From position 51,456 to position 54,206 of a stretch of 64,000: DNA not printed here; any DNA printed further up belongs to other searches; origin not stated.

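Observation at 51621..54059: Single ORF fusing a BadF/GlcNAc-kinase-like ATPase to a family 4 (NAD-dependent) glycoside hydrolase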

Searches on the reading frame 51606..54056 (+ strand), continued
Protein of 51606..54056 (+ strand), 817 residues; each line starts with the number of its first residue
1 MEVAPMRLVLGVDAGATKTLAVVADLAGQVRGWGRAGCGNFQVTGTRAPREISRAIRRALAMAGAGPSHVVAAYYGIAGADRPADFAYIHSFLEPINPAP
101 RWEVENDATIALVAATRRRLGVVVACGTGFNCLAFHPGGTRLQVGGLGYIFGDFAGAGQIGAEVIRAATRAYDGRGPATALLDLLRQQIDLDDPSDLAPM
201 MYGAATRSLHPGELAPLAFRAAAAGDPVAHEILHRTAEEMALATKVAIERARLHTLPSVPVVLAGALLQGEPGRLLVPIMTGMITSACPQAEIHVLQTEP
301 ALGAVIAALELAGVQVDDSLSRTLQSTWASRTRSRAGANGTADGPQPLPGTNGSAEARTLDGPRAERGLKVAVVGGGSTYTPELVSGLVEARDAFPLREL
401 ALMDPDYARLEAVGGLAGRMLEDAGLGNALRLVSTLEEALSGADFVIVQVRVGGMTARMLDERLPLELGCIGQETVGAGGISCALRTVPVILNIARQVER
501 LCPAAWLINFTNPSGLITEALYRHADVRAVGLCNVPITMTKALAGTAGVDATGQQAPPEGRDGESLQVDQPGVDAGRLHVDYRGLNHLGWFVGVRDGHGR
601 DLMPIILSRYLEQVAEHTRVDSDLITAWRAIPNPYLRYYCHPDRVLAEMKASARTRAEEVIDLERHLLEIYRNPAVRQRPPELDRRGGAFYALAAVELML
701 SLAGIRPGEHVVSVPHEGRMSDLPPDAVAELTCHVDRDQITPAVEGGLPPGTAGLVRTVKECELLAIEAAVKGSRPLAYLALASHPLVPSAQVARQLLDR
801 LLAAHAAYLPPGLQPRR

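Call 71: predict_structure(alignment_id=A4)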
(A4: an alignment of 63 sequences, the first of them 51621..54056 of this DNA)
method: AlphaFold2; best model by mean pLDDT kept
length: 812 residues; sequences in the alignment: 63
mean_pLDDT: 91.0   pTM: 0.79
mean pLDDT of the five models: 91.0, 90.5, 90.4, 90.4, 90.0
residues with pLDDT >= 90: 667; 70-90: 83; 50-70: 12; < 50: 50
segments of 3 or more residues with pLDDT < 50: 332-356, 546-570
pLDDT, mean of each block of 10 residues (from residue 1): 97 96 97 90 92 92 97 94 96 98 97 96 95 93 86 95 97 97 90 83 86 97 98 97 97 98 94 98 98 97 98 97 88 35 31 46 93 96 95 98 97 98 97 97 97 98 95 98 98 93 97 97 95 92 55 41 38 89 97 92 95 97 97 97 96 96 98 94 88 95 95 90 96 87 94 98 98 98 98 98 96 76
secondary structure, 60 per line:
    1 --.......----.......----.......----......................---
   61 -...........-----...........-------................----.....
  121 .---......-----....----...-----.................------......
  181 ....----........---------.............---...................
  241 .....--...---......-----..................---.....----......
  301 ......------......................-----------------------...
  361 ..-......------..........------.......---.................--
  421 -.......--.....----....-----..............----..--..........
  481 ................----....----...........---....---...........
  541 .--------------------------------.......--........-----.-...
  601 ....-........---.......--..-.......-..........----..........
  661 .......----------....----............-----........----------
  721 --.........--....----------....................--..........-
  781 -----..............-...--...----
elements in order (helices of 4 or more, strands of 3 or more residues): E3-9 E14-20 E25-31 H36-57 E65-72 H78-88 E96-101 H102-111 E116-121 E125-130 E136-139 H152-168 H175-184 H189-196 H206-218 H222-245 E254-259 H265-282 E286-290 H295-306 H313-334 H358-362 E364-369 H376-385 E392-398 H402-418 E425-428 H431-435 E440-443 H449-462 H472-496 E501-504 H509-519 E523-526 H530-541 E574-580 E583-590 H598-604 H606-613 H617-623 H629-635 H637-646 H651-667 H678-681 H686-697 E703-710 E723-731 E734-737 H748-767 H770-779 H786-799
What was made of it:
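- The AF2 model has pLDDT 91, and only the linker and one loop are disordered (call 71).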

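Call 74: fold_search(model_id=the predicted structure, library=pdb)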
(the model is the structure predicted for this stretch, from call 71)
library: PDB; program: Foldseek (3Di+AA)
matches with E <= 10: 1558; with E <= 0.001: 980
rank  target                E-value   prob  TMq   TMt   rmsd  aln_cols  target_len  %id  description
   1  5c3m_A                6.2e-31  1.00  0.48  0.93   2.0       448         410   40  Crystal structure of Gan4C, a GH4 6-phospho-glucosidase from Geobacillus stearothermophilus (released 2016-06-29)
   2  1s6y                  9.1e-31  1.00  0.48  0.93   2.2       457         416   40  2.3A crystal structure of phospho-beta-glucosidase (released 2004-05-25)
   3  5c3m_B                1.9e-30  1.00  0.48  0.93   2.0       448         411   40  Crystal structure of Gan4C, a GH4 6-phospho-glucosidase from Geobacillus stearothermophilus (released 2016-06-29)
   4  5c3m_D                3.1e-30  1.00  0.47  0.93   2.1       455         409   40  Crystal structure of Gan4C, a GH4 6-phospho-glucosidase from Geobacillus stearothermophilus (released 2016-06-29)
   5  5c3m_C                2.0e-29  1.00  0.48  0.93   2.2       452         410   40  Crystal structure of Gan4C, a GH4 6-phospho-glucosidase from Geobacillus stearothermophilus (released 2016-06-29)
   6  1up7_A                2.1e-29  1.00  0.49  0.94   2.1       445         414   33  Structure of the 6-phospho-beta glucosidase from Thermotoga maritima at 2.4 Angstrom resolution in the tetragonal form (released 2004-11-18)
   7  1up4_A                2.6e-29  1.00  0.48  0.94   2.1       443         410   33  Structure of the 6-phospho-beta glucosidase from Thermotoga maritima at 2.85 Angstrom resolution in the monoclinic for (released 2004-11-18)
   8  1up7_H                3.7e-29  1.00  0.48  0.94   2.0       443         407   33  Structure of the 6-phospho-beta glucosidase from Thermotoga maritima at 2.4 Angstrom resolution in the tetragonal form (released 2004-11-18)
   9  1up6_C                4.2e-29  1.00  0.48  0.93   2.1       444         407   32  Structure of the 6-phospho-beta glucosidase from Thermotoga maritima at 2.55 Angstrom resolution in the tetragonal for (released 2004-08-02)
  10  1up4_C                6.8e-29  1.00  0.48  0.94   2.0       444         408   33  Structure of the 6-phospho-beta glucosidase from Thermotoga maritima at 2.85 Angstrom resolution in the monoclinic for (released 2004-11-18)
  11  1up7_E                7.5e-29  1.00  0.48  0.94   2.7       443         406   33  Structure of the 6-phospho-beta glucosidase from Thermotoga maritima at 2.4 Angstrom resolution in the tetragonal form (released 2004-11-18)
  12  1up6_A                7.9e-29  1.00  0.48  0.93   2.1       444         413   33  Structure of the 6-phospho-beta glucosidase from Thermotoga maritima at 2.55 Angstrom resolution in the tetragonal for (released 2004-08-02)
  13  1up4_H                9.1e-29  1.00  0.47  0.93   2.8       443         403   32  Structure of the 6-phospho-beta glucosidase from Thermotoga maritima at 2.85 Angstrom resolution in the monoclinic for (released 2004-11-18)
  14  6dux_A                9.1e-29  1.00  0.47  0.86   3.1       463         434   29  2.25 Angstrom Resolution Crystal Structure of 6-phospho-alpha-glucosidase from Klebsiella pneumoniae in Complex with N (released 2018-07-04)
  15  1up6_G                1.3e-28  1.00  0.47  0.93   2.8       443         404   32  Structure of the 6-phospho-beta glucosidase from Thermotoga maritima at 2.55 Angstrom resolution in the tetragonal for (released 2004-08-02)
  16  1up7_B                1.6e-28  1.00  0.48  0.94   2.0       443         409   33  Structure of the 6-phospho-beta glucosidase from Thermotoga maritima at 2.4 Angstrom resolution in the tetragonal form (released 2004-11-18)
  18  1up7_F                2.7e-28  1.00  0.48  0.94   2.1       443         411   33  Structure of the 6-phospho-beta glucosidase from Thermotoga maritima at 2.4 Angstrom resolution in the tetragonal form (released 2004-11-18)
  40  8zo3_A                1.2e-19  1.00  0.36  0.91   2.4       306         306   27  The crystal structures of MurK in complex with N-acetylglucosamine from Clostridium acetobutylicum (released 2025-04-09)
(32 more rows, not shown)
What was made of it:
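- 51621..52592 (+): BadF/NagK-type ASKHA sugar-kinase domain (aa 1-324). Its motifs are phosphate-1 D8-x-G10-x-T12-K13-T14 (51636-51662), the catalytic N101-D102 (51918-51941), phosphate-2 G122-T123-G124 with N126 (51978-51998), and the adenosine-motif G260 (52386-52409). Foldseek TM 0.91 to MurK (call 74).
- On GH4 6-phospho-beta-glucosidase subgroup (BglT / ChbF / LicH / Gan4C): TM is 0.93-0.94, against 0.84-0.88 for the alpha enzymes (call 74).
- On BadF/NagK-type ASKHA sugar kinases (PF01869): TM 0.91 to MurK 8zo3 (call 74).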

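Call 75: list_cluster_members(proteins=[P0013, P0016, P0004, P0009, P0007])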
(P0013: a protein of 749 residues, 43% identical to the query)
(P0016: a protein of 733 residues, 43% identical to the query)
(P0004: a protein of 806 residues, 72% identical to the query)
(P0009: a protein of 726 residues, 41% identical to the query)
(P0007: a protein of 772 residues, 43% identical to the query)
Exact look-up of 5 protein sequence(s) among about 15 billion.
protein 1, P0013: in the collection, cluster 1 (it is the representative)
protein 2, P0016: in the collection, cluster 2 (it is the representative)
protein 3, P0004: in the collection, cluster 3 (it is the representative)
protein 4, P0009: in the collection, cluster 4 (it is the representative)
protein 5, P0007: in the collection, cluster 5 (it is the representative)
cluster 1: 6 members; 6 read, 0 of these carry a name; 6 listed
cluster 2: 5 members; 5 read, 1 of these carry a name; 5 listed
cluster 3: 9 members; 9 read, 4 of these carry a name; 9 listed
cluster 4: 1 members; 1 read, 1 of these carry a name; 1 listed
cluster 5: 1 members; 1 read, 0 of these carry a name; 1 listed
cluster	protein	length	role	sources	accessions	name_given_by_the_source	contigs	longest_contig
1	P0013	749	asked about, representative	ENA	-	-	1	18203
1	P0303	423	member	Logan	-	-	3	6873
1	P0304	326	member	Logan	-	-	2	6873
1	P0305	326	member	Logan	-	-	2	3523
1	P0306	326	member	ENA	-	-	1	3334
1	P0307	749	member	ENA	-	-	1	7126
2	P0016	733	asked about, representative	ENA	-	-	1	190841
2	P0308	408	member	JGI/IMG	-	6-phospho-beta-glucosidase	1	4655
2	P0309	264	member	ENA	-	-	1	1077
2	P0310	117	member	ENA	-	-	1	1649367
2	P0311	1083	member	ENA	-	-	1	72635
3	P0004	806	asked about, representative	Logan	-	-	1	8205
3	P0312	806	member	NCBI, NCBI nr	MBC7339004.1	MAG: hypothetical protein H5U04_03985 [Firmicutes bacterium] | hypothetical protein [Bacillota bacterium]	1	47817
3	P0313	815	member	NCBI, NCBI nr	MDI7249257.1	MAG: BadF/BadG/BcrA/BcrD ATPase family protein [Bacillota bacterium] | BadF/BadG/BcrA/BcrD ATPase family protein [Bacillota bacterium]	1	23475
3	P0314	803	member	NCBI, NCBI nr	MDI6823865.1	MAG: BadF/BadG/BcrA/BcrD ATPase family protein [Bacillota bacterium] | BadF/BadG/BcrA/BcrD ATPase family protein [Bacillota bacterium]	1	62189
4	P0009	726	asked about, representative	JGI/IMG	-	6-phospho-beta-glucosidase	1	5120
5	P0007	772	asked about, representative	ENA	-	-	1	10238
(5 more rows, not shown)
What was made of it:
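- Checked: The P0004 cluster has nine members, all 803-815 aa, from four NCBI MAGs and five Logan assemblies (call 75).
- Tried and rejected: The P0013 and P0016 clusters contain separate GH4 and kinase proteins at 90% identity or more (call 75).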
